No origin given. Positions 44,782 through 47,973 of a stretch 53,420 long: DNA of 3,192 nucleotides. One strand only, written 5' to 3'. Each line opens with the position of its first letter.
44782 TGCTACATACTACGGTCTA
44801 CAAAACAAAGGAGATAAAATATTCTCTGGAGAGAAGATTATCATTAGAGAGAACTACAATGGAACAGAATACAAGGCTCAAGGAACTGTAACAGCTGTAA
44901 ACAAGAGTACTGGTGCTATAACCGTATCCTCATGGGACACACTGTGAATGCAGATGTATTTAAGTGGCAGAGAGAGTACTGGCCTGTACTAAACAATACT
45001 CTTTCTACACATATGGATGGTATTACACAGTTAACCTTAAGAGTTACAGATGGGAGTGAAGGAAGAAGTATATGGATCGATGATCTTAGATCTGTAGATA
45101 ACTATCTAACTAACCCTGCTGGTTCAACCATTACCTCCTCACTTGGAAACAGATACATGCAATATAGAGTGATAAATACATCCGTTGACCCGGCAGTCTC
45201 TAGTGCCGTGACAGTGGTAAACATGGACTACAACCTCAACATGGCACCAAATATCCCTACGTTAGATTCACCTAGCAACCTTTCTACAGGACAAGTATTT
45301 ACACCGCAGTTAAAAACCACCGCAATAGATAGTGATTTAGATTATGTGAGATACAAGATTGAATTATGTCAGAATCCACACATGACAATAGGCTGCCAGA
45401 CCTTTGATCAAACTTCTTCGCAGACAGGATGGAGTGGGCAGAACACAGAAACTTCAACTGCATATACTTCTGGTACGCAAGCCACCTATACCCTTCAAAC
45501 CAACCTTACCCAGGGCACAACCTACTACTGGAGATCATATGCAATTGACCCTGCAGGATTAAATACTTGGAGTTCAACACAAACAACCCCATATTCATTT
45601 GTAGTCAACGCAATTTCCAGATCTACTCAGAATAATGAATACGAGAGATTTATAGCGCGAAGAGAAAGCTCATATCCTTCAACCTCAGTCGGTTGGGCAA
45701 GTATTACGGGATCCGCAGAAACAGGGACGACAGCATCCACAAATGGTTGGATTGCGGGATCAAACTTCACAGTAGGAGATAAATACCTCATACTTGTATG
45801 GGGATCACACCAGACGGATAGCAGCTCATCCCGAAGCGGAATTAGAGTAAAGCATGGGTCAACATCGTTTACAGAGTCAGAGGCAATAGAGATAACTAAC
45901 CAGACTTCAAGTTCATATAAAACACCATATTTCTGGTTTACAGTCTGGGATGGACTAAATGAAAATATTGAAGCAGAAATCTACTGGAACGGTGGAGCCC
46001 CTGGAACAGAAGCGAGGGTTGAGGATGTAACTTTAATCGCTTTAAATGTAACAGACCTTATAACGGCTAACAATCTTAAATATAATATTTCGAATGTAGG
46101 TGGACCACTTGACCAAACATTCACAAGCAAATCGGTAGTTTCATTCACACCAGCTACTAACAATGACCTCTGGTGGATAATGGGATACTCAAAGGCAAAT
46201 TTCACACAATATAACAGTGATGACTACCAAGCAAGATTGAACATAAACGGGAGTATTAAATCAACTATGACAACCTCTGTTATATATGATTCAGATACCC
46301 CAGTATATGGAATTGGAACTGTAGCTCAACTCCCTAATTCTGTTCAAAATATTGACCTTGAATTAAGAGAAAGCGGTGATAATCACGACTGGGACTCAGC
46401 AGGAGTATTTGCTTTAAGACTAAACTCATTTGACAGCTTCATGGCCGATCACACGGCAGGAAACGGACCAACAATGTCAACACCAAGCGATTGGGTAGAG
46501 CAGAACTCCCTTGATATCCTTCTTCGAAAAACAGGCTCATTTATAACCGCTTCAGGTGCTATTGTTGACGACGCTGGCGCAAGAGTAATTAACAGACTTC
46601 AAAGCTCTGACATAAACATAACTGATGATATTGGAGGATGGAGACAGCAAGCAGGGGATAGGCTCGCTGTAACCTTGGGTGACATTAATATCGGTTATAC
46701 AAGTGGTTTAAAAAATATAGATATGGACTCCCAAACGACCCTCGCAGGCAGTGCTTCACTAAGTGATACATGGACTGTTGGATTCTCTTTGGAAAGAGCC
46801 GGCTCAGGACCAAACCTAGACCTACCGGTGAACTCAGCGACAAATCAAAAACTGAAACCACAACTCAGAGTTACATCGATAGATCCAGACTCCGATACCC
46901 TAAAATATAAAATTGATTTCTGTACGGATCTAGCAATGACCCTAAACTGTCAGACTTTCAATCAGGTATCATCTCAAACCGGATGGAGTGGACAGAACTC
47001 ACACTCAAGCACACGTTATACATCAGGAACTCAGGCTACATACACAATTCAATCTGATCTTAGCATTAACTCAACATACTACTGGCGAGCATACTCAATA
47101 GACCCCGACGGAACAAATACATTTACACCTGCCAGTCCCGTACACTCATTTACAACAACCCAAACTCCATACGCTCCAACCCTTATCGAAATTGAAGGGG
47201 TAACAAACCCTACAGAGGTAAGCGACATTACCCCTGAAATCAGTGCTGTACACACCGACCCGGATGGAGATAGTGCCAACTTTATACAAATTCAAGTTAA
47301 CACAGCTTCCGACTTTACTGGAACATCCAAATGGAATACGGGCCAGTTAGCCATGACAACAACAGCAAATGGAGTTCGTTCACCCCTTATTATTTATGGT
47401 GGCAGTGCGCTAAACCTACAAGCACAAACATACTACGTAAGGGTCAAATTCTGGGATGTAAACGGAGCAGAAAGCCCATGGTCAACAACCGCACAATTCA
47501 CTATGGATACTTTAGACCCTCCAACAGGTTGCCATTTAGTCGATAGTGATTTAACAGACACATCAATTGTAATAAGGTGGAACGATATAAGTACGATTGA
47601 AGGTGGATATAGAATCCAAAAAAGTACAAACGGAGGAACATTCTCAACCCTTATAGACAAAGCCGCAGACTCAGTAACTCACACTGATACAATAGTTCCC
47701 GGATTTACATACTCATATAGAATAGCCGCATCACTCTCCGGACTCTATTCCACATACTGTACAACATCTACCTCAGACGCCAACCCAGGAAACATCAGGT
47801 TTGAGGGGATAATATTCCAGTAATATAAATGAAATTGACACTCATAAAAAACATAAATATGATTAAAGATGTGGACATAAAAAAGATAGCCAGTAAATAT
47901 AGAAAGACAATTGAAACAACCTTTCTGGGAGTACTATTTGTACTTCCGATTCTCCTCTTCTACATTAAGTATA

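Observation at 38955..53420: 14.4-kb tandem locus of giant membrane-anchored LamG-module proteins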

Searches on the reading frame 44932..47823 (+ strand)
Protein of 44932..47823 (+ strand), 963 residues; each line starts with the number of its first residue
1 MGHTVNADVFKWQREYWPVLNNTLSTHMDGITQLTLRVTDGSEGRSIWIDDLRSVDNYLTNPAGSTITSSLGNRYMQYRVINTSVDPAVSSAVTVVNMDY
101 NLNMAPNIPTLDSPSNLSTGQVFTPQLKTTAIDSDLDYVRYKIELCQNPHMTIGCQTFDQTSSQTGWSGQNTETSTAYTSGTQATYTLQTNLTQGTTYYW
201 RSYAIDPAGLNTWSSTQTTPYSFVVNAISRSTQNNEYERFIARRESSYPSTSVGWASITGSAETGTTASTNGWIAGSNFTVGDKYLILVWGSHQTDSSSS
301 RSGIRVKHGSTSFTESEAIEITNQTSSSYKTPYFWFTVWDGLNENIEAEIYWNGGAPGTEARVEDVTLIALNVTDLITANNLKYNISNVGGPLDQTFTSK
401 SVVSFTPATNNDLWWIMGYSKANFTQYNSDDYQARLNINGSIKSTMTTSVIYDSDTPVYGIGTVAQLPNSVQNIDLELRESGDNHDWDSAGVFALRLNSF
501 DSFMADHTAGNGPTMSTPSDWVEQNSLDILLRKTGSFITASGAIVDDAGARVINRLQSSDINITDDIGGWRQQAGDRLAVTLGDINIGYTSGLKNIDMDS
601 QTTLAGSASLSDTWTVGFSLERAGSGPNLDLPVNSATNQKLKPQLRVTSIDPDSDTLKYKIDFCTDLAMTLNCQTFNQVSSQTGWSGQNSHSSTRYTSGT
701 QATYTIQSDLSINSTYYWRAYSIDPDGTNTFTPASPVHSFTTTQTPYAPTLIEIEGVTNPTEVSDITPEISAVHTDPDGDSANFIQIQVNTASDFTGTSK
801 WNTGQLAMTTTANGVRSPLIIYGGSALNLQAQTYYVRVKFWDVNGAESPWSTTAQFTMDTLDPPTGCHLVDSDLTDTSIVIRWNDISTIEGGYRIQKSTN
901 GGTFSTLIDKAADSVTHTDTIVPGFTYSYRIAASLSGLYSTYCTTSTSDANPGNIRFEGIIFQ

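Call 8: search_protein_families(library=pfam, proteins=[window:44932-47820:+], max_evalue=0.01)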
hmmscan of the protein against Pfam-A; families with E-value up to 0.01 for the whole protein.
window:44932-47820:+ (963 aa): 2 families
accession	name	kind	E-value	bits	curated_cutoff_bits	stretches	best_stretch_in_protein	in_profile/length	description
PF25788.1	Ig_Rha78A_N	-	9.4e-13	48.8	27.4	1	752-861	4-104/105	Rha78A-like, N-terminal immunoglobulin domain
PF00041.27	fn3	-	0.00075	20.1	25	0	862-933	1-68/84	Fibronectin type III domain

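Call 15: find_encoding_contigs(protein=window:44932-47823:+, flank=10000, max_places=10)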
Protein window:44932-47823:+ (963 aa): no gene with exactly this product is on record in the collection.

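Call 35: search_solved_structures(query=window:44932-47820:+, max_evalue=1)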
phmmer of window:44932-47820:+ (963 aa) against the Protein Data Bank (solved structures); distinct sequences matched with E-value up to 1: 7.
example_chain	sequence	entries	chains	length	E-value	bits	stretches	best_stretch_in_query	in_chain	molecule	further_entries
9ot8_A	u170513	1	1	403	3.3e-05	25.5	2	868-948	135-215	FN3con-9 - FN3con-41 fusion,Galectin-3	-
6jri_B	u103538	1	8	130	0.0042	18.6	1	681-734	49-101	Nanobody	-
9n7g_A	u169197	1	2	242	0.0074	17.8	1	868-947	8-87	Protein S100-A7 FN3 chimera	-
2n1k_A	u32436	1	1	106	0.0095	17.4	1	870-938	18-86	Fibronectin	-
9ot9_A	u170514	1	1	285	0.013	17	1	868-946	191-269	Galectin-3,FN3con-7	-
4u3h_A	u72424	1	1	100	0.074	14.4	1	863-933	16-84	FN3con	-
3teu_A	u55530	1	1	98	0.12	13.8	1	861-933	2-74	Fibcon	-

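Call 61: search_protein_families(library=ncbifam, proteins=[window:44932-47820:+], max_evalue=0.01)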
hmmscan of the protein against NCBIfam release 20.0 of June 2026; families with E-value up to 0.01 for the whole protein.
window:44932-47820:+ (963 aa): 2 families
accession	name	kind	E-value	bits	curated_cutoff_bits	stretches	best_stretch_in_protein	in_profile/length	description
NF041572.1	rhamnosid_Flavobac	equivalog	8.9e-06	24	1800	1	752-862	29-136/946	alpha-L-rhamnosidase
NF047593.1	IS66_ISAeme5_TnpA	equivalog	0.0074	16.7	28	0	700-739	19-61/79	IS66 family insertion sequence element accessory protein TnpA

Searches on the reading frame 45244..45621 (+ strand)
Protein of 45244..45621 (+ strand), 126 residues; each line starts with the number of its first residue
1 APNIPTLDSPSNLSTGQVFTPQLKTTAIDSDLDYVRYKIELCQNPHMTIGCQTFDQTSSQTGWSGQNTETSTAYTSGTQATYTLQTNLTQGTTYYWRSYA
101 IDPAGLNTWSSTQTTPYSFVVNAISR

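Call 56: search_protein_families(library=pfam, proteins=[window:45244-45621:+], max_evalue=10)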
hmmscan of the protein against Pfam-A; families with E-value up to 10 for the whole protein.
window:45244-45621:+ (126 aa): 2 families
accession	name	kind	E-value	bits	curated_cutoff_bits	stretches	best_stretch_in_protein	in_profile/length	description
PF24489.1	Ig_J_second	-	0.0077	16.7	27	1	51-116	27-93/105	Tip attachment protein J second Ig-like domain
PF16974.11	NAR2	-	0.012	15.6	26.6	1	29-123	40-139/142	High-affinity nitrate transporter accessory, Ig-like domain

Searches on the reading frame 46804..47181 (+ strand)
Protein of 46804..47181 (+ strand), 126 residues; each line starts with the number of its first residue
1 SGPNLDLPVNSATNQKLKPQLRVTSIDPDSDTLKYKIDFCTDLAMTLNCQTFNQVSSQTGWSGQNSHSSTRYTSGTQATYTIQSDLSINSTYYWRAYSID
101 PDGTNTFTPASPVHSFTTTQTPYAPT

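Call 56: search_protein_families(library=pfam, proteins=[window:46804-47181:+], max_evalue=10)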
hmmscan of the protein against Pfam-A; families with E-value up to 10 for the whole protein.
window:46804-47181:+ (126 aa): 2 families
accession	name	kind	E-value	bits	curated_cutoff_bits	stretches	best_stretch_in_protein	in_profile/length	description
PF16974.11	NAR2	-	0.021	14.8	26.6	1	69-105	83-119/142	High-affinity nitrate transporter accessory, Ig-like domain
PF00967.23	Barwin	-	0.083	13.3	21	1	21-65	64-107/119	Barwin family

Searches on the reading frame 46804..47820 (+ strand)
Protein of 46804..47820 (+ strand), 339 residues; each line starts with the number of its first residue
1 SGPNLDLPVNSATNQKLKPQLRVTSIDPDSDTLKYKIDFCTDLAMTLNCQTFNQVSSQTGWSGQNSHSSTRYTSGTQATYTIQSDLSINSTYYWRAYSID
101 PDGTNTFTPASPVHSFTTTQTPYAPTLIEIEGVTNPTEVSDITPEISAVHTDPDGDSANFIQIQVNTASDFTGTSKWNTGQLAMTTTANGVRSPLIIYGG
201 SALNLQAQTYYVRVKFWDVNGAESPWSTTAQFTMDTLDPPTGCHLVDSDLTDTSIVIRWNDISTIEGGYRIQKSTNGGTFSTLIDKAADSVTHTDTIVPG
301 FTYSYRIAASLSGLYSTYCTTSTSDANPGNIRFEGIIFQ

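Call 91: search_protein_families(library=phrogs, proteins=[window:46804-47820:+], max_evalue=0.001)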
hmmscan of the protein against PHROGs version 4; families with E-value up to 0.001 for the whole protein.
window:46804-47820:+ (339 aa): 1 family
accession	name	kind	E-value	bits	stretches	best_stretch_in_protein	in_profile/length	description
phrog_4971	-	tail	2.6e-05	24.7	1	216-321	171-274/283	major tail protein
